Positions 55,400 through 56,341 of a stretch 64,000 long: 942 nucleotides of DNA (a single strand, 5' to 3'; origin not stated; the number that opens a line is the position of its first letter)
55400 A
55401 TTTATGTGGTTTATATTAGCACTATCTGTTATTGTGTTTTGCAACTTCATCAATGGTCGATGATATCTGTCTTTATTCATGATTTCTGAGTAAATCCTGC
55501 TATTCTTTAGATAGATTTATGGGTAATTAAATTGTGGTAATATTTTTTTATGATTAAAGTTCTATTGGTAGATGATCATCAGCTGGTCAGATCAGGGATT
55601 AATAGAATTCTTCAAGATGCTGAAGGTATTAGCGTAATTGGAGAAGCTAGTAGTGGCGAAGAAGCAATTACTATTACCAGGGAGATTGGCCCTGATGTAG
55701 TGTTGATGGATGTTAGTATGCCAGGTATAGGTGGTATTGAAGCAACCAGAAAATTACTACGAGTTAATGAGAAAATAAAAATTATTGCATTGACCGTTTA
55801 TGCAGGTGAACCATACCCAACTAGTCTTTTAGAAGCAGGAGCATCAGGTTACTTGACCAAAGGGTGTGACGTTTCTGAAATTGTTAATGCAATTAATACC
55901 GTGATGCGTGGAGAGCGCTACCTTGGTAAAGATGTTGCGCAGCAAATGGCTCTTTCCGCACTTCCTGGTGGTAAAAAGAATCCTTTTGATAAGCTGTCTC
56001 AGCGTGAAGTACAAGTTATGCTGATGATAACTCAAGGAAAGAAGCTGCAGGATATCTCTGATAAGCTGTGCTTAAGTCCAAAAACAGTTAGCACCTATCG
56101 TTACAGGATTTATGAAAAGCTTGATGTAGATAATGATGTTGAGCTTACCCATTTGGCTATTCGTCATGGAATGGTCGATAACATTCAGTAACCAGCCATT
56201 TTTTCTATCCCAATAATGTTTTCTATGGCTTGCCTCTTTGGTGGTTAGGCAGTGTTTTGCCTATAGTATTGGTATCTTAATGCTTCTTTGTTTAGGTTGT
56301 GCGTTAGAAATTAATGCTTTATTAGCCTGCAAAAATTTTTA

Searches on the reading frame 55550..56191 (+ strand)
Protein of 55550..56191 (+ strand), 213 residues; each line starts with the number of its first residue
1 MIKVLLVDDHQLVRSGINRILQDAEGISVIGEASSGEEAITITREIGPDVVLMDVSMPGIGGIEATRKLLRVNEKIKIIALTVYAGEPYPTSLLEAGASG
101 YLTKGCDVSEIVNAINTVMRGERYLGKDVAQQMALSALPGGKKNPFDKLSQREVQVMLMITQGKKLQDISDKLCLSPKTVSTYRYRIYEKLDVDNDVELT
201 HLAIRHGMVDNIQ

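Call 45: search_protein_families(library=pfam, proteins=[window:55550-56191:+], max_evalue=0.00001)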
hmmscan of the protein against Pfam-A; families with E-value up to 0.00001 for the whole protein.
window:55550-56191:+ (213 aa): 2 families
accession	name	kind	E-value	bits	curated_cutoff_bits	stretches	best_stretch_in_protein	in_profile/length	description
PF00072.30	Response_reg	-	3.1e-29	101.8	30.2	1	4-116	1-111/111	Response regulator receiver domain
PF00196.25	GerE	-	5.3e-19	68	23.5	1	148-203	2-57/57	Bacterial regulatory proteins, luxR family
